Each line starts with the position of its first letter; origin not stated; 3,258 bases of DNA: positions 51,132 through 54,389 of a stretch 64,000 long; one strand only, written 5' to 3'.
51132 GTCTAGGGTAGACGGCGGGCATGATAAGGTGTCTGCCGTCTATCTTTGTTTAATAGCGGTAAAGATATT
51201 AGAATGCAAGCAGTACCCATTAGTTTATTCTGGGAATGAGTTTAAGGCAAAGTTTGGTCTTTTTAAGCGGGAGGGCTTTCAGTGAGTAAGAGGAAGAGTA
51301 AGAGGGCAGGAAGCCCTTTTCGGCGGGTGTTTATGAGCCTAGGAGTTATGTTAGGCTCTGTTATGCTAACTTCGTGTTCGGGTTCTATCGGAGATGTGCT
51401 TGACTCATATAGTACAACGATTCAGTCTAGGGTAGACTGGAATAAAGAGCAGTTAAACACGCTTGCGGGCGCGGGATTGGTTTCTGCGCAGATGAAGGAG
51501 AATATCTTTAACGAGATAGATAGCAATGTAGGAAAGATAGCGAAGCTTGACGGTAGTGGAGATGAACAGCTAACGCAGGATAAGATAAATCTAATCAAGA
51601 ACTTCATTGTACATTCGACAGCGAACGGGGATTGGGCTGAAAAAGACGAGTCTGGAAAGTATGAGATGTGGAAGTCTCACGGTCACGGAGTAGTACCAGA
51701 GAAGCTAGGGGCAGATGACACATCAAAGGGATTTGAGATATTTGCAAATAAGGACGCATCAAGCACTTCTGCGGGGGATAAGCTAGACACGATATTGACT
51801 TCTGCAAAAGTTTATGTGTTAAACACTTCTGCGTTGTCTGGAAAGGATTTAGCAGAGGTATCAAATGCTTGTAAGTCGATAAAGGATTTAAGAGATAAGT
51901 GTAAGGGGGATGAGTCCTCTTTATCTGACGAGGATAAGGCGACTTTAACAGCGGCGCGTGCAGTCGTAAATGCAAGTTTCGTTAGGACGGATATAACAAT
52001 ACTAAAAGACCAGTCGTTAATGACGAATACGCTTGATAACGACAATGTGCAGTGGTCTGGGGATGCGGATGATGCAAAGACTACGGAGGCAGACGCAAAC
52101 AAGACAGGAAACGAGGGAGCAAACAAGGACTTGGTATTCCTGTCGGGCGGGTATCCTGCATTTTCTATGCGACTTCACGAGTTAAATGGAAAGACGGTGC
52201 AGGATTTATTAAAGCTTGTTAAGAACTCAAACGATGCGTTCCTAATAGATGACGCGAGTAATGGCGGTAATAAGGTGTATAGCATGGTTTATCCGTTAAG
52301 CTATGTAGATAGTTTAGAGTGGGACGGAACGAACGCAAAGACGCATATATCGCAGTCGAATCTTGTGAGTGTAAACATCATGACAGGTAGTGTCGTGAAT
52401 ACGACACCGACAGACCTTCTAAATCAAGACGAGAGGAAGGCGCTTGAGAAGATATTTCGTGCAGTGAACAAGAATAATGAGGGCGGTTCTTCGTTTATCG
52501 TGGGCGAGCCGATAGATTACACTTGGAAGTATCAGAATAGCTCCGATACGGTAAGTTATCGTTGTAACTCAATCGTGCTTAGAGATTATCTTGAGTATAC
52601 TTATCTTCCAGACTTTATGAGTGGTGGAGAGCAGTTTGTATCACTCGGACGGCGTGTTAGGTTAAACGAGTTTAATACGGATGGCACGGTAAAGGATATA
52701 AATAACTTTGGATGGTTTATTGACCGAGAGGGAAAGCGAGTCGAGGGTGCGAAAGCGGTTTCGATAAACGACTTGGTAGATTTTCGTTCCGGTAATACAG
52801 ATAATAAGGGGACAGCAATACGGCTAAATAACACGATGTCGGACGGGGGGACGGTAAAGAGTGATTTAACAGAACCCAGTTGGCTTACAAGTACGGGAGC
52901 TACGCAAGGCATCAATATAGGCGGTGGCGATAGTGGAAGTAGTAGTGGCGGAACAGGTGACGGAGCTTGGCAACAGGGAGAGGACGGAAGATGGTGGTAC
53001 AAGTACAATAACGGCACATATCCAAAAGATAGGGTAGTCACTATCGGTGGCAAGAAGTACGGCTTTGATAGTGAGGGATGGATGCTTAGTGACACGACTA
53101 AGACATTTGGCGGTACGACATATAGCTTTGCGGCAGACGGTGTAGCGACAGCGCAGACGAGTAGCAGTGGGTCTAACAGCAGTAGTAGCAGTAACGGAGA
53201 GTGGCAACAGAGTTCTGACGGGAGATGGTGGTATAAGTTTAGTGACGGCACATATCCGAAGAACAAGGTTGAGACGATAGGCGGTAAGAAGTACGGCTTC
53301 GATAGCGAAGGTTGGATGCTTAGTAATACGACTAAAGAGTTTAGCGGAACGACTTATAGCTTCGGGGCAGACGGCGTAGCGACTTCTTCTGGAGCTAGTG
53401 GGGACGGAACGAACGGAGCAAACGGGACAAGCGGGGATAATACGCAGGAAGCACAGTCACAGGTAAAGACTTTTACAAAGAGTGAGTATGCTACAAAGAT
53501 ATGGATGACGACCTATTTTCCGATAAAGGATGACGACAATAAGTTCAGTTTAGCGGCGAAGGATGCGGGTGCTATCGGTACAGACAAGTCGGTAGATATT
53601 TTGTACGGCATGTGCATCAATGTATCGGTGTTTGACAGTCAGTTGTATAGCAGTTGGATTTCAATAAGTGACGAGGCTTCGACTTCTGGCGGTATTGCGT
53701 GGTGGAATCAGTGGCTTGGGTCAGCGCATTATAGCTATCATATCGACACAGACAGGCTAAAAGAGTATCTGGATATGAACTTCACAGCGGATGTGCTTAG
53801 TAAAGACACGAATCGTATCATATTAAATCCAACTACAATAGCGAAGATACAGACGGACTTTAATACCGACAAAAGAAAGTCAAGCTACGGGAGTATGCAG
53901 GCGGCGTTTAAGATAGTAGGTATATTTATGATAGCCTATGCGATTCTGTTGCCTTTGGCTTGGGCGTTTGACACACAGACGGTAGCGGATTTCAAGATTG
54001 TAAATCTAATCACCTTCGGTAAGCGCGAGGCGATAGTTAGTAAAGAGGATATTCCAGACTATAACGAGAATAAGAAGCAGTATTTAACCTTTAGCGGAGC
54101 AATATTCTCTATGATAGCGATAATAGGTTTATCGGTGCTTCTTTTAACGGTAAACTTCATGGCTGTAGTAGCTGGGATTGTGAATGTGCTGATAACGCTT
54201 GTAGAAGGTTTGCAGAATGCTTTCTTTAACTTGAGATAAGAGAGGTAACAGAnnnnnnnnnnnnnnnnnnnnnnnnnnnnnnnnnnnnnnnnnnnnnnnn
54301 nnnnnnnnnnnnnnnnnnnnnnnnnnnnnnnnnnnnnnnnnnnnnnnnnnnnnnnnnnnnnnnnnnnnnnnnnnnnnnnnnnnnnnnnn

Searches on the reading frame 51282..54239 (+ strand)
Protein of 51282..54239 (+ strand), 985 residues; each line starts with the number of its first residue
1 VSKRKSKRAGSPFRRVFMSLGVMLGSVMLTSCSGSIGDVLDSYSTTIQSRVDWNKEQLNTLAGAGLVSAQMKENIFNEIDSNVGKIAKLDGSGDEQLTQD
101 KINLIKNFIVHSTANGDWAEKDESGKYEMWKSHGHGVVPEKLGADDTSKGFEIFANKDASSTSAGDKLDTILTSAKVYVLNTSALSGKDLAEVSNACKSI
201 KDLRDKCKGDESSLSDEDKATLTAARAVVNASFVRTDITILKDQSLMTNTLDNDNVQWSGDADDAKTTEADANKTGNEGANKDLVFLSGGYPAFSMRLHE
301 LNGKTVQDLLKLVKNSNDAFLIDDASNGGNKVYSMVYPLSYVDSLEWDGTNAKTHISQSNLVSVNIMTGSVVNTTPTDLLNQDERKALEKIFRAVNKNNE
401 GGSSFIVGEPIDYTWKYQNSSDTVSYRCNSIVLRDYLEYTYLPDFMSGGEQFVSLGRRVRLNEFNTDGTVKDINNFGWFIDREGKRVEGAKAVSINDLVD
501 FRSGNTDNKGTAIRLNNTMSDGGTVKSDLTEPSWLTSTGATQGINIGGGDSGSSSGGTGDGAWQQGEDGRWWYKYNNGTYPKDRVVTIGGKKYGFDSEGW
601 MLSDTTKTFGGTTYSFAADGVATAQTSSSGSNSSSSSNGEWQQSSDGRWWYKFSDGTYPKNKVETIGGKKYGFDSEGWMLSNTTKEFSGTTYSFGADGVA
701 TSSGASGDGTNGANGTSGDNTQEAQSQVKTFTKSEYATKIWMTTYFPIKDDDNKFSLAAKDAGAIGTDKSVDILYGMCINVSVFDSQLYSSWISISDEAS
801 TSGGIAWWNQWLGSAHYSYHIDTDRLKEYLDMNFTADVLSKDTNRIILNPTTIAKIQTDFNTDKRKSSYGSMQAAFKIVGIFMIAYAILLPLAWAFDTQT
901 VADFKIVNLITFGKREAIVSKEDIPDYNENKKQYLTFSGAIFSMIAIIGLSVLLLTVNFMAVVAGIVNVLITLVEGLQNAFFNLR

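Call 9: search_protein_families(library=pfam, proteins=[window:51282-54239:+], max_evalue=0.01)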
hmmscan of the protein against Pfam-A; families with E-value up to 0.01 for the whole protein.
window:51282-54239:+ (985 aa): 2 families
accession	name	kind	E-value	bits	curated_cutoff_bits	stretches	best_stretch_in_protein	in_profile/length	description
PF19127.6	Choline_bind_3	-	2.3e-05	24.7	27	0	586-619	5-38/47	Choline-binding repeat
PF13346.12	ABC2_membrane_5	-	0.0051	16.8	25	1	871-954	115-199/205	ABC-2 family transporter protein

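Call 96: search_protein_families(library=phrogs, proteins=[window:51282-54239:+], max_evalue=0.001)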
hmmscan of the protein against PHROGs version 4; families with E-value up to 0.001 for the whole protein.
window:51282-54239:+ (985 aa): 2 families
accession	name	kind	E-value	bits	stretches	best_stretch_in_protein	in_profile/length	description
phrog_7854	-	lysis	9e-21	75.7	2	631-701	83-152/304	endolysin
phrog_6745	-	lysis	2.6e-11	44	2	627-729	216-319/396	endolysin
